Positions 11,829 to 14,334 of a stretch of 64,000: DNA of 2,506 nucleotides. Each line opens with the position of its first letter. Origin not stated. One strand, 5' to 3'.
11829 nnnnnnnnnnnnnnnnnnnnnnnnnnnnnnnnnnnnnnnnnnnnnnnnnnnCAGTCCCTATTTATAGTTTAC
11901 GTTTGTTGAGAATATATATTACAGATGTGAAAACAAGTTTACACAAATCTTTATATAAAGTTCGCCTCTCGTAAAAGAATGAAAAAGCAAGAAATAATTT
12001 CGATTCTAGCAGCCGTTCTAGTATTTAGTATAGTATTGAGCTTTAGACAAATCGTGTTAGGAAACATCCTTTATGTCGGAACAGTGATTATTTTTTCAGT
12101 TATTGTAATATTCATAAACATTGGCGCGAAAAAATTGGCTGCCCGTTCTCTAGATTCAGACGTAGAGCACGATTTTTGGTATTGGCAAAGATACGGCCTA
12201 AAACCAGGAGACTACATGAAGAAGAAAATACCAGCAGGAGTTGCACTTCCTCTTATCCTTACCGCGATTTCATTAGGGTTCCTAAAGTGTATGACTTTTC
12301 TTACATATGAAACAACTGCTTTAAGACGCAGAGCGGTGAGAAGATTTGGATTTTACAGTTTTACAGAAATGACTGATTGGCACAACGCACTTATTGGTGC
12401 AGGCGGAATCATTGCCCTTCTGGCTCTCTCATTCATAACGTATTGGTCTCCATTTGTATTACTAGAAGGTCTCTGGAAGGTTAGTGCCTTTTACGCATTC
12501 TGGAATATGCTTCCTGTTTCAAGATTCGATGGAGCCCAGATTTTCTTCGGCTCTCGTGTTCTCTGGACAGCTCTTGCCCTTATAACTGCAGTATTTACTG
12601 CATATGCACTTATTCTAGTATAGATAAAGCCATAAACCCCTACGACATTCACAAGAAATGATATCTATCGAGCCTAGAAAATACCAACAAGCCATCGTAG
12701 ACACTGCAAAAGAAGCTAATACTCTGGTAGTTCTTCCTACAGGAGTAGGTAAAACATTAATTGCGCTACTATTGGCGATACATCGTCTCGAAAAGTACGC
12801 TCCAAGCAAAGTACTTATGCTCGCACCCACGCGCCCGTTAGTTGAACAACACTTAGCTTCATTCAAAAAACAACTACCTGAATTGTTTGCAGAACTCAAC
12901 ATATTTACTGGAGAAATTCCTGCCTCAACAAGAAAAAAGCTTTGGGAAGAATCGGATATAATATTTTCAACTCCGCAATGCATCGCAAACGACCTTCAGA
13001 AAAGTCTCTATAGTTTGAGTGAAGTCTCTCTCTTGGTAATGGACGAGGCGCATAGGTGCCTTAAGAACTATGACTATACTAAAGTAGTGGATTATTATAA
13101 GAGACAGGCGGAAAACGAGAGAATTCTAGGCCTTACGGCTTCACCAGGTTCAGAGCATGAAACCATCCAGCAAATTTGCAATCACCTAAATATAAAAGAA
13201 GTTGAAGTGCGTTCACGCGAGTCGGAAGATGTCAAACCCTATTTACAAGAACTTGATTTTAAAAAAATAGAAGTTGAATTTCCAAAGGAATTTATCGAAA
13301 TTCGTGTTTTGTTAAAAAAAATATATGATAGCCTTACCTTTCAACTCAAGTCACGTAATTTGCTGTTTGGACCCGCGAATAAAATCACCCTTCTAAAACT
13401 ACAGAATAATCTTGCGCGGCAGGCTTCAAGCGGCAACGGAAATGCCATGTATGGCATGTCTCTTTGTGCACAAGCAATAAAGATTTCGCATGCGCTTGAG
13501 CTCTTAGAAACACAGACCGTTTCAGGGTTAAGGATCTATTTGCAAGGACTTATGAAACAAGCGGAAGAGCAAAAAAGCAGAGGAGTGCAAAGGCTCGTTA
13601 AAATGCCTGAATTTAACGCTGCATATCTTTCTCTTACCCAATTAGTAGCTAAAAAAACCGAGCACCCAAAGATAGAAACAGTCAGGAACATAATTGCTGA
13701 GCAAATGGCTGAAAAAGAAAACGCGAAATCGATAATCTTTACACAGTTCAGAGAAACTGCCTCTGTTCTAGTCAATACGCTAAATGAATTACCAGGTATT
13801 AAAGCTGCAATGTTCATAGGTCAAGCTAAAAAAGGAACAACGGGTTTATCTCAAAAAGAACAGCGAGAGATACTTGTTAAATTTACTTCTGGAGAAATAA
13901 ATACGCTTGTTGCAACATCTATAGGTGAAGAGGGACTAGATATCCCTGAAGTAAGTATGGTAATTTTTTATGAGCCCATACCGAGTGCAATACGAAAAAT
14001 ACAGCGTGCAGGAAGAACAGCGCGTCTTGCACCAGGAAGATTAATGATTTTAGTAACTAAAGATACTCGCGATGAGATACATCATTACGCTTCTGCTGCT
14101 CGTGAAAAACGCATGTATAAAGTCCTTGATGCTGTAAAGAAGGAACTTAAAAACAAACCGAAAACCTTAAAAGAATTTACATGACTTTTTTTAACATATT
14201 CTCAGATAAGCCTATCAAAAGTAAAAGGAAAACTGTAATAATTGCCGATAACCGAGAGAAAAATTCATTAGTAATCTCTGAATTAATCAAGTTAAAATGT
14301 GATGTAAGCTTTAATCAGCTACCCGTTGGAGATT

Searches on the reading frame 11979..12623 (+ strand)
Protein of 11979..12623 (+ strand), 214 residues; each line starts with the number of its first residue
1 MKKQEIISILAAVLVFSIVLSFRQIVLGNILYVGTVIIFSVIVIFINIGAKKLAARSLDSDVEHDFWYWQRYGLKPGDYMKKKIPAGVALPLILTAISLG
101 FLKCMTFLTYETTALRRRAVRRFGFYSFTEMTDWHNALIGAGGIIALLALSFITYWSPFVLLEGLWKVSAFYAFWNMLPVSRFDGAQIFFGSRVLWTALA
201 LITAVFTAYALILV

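Call 47: search_protein_families(library=pfam, proteins=[window:11979-12623:+], max_evalue=0.01)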
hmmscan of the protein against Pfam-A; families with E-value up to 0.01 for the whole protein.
window:11979-12623:+ (214 aa): 1 family
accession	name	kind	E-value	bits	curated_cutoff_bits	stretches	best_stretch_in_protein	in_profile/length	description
PF02163.28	Peptidase_M50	-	0.00034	20.5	27.2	1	130-190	132-191/221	Peptidase family M50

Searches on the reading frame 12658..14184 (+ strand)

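Call 47: search_protein_families(library=pfam, proteins=[window:12658-14184:+], max_evalue=0.01)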
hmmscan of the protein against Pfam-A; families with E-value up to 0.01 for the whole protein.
window:12658-14184:+ (508 aa): 8 families
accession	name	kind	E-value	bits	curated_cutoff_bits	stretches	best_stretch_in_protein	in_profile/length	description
PF00270.35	DEAD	-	6.2e-30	104.6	26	1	8-167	2-164/167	DEAD/DEAH box helicase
PF04851.21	ResIII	-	3e-25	89.5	22.5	1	4-163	2-162/164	Type III restriction enzyme, res subunit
PF00271.37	Helicase_C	-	4.8e-23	81.9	23.5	1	338-457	2-109/110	Helicase conserved C-terminal domain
PF21210.2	RNA_helicase_helical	-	2.9e-12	47.1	27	1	242-320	26-104/108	Putative ATP-dependent RNA helicase, helical bundle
PF18766.7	SWI2_SNF2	-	2.1e-05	24.8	26.7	1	17-167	16-159/221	SWI2/SNF2 ATPase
PF02562.22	PhoH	-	0.00033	20.6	27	1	5-63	3-60/205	PhoH-like protein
PF16203.11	ERCC3_RAD25_C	-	0.004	16.9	27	1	397-456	89-150/248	ERCC3/RAD25/XPB C-terminal helicase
PF09848.15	SLFN-g3_helicase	-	0.0044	16.8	24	1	28-153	10-104/354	Schlafen group 3, DNA/RNA helicase domain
